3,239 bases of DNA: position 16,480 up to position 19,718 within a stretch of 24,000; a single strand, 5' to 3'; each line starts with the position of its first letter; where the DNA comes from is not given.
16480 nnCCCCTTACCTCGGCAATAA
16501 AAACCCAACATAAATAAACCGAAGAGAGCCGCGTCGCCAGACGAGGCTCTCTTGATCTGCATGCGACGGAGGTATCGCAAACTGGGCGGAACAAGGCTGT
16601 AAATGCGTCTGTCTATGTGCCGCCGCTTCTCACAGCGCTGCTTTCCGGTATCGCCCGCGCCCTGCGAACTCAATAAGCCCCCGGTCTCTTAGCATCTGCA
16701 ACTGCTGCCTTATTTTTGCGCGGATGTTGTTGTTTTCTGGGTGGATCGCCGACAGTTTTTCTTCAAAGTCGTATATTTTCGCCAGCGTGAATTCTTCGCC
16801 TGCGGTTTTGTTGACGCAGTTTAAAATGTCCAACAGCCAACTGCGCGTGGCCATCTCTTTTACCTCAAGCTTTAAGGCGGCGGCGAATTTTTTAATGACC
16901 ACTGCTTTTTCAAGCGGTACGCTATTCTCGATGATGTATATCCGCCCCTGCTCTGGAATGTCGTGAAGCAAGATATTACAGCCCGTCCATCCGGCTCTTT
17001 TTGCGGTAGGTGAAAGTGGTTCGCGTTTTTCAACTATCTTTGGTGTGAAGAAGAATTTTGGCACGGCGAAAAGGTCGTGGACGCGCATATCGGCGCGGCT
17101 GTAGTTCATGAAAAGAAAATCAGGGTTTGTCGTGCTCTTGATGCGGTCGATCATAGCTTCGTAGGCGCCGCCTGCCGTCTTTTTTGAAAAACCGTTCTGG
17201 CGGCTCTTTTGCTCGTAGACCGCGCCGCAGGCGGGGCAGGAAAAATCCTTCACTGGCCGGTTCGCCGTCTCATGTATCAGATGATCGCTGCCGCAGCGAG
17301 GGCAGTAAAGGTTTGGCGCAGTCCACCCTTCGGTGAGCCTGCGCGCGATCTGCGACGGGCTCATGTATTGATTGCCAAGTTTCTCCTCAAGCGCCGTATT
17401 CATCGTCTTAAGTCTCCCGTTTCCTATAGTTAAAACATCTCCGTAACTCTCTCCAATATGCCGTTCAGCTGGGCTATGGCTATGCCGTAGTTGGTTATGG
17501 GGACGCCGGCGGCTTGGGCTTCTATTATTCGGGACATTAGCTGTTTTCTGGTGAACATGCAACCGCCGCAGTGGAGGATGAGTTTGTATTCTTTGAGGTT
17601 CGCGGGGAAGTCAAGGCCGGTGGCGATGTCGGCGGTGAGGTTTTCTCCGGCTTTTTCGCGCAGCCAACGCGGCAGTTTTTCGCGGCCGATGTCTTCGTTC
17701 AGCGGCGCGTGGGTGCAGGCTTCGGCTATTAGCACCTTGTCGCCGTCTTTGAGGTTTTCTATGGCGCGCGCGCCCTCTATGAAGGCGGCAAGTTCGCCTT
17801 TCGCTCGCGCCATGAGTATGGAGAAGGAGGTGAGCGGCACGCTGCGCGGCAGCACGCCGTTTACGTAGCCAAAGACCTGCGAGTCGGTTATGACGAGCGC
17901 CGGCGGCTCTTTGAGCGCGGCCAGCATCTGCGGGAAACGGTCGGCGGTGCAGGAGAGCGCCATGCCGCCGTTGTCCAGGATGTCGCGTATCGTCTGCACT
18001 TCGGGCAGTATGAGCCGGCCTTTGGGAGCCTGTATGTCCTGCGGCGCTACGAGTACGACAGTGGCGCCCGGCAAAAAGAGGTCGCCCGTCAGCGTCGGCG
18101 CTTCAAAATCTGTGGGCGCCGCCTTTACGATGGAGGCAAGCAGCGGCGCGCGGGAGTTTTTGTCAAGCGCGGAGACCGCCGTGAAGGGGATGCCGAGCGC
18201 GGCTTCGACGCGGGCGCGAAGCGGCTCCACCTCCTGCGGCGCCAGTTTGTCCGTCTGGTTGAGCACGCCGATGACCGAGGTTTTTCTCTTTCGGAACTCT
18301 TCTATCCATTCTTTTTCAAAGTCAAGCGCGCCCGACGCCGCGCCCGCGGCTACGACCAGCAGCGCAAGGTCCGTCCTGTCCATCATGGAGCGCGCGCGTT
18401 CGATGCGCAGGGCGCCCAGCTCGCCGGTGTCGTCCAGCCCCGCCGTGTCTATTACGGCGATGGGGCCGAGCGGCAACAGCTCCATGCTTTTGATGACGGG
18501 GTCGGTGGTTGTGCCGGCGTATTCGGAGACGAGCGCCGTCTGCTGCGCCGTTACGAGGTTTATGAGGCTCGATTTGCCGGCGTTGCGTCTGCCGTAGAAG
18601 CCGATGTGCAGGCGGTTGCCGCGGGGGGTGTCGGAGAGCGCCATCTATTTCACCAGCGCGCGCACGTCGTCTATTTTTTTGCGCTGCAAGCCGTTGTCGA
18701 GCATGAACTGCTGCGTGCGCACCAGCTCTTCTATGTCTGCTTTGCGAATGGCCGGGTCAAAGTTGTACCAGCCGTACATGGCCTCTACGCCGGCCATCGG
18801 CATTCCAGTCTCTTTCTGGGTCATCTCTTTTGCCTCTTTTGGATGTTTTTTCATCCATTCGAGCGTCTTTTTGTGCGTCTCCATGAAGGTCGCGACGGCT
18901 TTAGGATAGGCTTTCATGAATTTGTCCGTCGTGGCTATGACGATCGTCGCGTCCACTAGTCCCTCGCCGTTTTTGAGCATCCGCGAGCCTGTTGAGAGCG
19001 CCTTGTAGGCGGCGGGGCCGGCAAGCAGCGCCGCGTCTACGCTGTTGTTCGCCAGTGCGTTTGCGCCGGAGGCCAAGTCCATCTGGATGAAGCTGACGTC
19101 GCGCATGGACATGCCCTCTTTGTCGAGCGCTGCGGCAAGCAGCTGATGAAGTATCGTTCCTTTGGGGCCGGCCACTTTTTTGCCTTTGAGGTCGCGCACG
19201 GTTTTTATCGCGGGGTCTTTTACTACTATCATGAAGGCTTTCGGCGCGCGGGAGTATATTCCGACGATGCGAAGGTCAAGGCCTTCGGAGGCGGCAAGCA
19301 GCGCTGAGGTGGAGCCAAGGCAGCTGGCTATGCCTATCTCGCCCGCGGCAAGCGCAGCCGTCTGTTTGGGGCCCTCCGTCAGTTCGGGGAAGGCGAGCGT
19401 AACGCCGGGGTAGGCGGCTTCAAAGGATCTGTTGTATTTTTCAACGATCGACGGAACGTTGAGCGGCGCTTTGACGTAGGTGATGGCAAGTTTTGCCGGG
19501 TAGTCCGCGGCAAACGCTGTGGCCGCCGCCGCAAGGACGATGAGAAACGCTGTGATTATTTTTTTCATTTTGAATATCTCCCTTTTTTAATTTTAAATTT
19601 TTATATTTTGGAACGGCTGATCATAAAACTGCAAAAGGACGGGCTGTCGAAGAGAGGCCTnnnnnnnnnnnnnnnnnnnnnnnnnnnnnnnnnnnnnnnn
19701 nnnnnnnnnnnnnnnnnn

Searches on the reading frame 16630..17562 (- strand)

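Call 7: search_protein_families(library=ncbifam, proteins=[window:16630-17562:-])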
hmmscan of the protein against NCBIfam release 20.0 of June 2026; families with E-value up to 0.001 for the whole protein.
window:16630-17562:- (310 aa): 1 family
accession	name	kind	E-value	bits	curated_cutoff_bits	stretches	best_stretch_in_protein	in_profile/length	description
NF047912.1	ECs_2282_CxxC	subfamily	0.00029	20.7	37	1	84-117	2-38/60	ECs_2282 family putative zinc-binding protein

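Call 57: search_protein_families(library=pfam, proteins=[window:16630-17562:-])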
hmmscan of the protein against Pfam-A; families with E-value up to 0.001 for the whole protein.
window:16630-17562:- (310 aa): 4 families
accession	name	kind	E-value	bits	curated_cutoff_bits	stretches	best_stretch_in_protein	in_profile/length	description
PF06044.18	DpnI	-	3.7e-66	222.7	26.7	1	54-233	1-181/183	Dam-replacing family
PF17726.7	DpnI_C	-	2.2e-32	111.5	23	1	239-307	2-70/70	Dam-replacing HTH domain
PF08271.17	Zn_Ribbon_TF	-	4e-05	23.5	29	1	86-118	2-31/43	TFIIB zinc-binding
PF14354.12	Lar_restr_allev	-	0.00061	20.4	28.6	0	87-123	6-40/58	Restriction alleviation protein Lar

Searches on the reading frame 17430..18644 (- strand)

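Call 7: search_protein_families(library=ncbifam, proteins=[window:17430-18644:-])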
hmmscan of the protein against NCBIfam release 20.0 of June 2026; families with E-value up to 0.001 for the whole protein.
window:17430-18644:- (404 aa): 16 families
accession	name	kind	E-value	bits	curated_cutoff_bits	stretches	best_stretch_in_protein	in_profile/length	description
TIGR03918.1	GTP_HydF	equivalog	3e-158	526.8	325.55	1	6-400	2-391/392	[FeFe] hydrogenase H-cluster maturation GTPase HydF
NF003661.0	PRK05291.1-3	equivalog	2e-19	70.3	380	1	5-180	206-374/448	tRNA uridine-5-carboxymethylaminomethyl(34) synthesis GTPase MnmE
TIGR03594.1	GTPase_EngA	equivalog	4.9e-19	68.6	306.7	1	13-175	177-345/432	ribosome biogenesis GTPase Der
TIGR00450.1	mnmE_trmE_thdF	equivalog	9.8e-18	64.5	252.6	1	12-139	210-333/446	tRNA uridine-5-carboxymethylaminomethyl(34) synthesis GTPase MnmE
NF000908.1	PRK00089.1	equivalog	1.2e-14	54.2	237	1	15-178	7-169/291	GTPase Era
NF002828.0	PRK03003.1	equivalog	3.6e-13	48.9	631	1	13-70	215-271/477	ribosome biogenesis GTPase Der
TIGR00231.1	small_GTP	domain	3.2e-12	46.5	42.5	1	12-157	4-147/164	GTP-binding protein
TIGR00436.1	era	equivalog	1.2e-10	41.3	116.25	1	13-150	2-136/270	GTPase Era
TIGR03598.1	GTPase_YsxC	equivalog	7.1e-10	38.9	124.45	1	3-47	10-55/186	ribosome biogenesis GTP-binding protein YihA/YsxC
NF007071.0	PRK09518.1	equivalog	1.7e-09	36.8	953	1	15-103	448-539/706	bifunctional cytidylate kinase/GTPase Der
TIGR00437.1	feoB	equivalog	9e-08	31.3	315.65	1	18-174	1-152/594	ferrous iron transport protein B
TIGR02729.1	Obg_CgtA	equivalog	1.4e-07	30.9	280.25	1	14-174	160-326/329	Obg family GTPase CgtA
NF008956.1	PRK12299.1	equivalog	8.9e-07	28.2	300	1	14-175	161-324/327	GTPase ObgE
TIGR03156.1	GTP_HflX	equivalog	9.8e-07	28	216.75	1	12-172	190-347/351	GTPase HflX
TIGR03597.1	GTPase_YqeH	equivalog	0.00043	19.5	297.4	0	16-72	160-217/361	ribosome biogenesis GTPase YqeH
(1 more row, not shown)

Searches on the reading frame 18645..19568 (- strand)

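Call 7: search_protein_families(library=ncbifam, proteins=[window:18645-19568:-])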
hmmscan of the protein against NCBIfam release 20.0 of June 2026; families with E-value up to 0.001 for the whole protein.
window:18645-19568:- (307 aa): 7 families
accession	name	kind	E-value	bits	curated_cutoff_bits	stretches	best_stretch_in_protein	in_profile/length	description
TIGR01728.1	SsuA_fam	subfamily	1.2e-51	175.7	163.5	1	29-300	3-279/290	aliphatic sulfonate ABC transporter substrate-binding protein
NF008588.0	PRK11553.1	subfamily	1.5e-29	103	299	1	4-287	4-286/319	aliphatic sulfonate ABC transporter substrate-binding protein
TIGR01729.1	taurine_ABC_bnd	equivalog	3.9e-16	59.3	304.25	1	39-235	11-209/300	taurine ABC transporter substrate-binding protein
NF008553.0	PRK11480.1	equivalog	5.2e-10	39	490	1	16-230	15-226/320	taurine ABC transporter substrate-binding protein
TIGR02122.1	TRAP_TAXI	subfamily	6.8e-10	38.3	84.35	1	99-184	112-201/320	TAXI family TRAP transporter solute-binding subunit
TIGR03427.1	ABC_peri_uca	equivalog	1.4e-07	31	333.9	1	101-263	82-245/328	putative urea ABC transporter substrate-binding protein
NF040735.1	SBP_SaoX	equivalog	1.4e-05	24.3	300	1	64-256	37-235/330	ABC transporter substrate-binding subunit SaoX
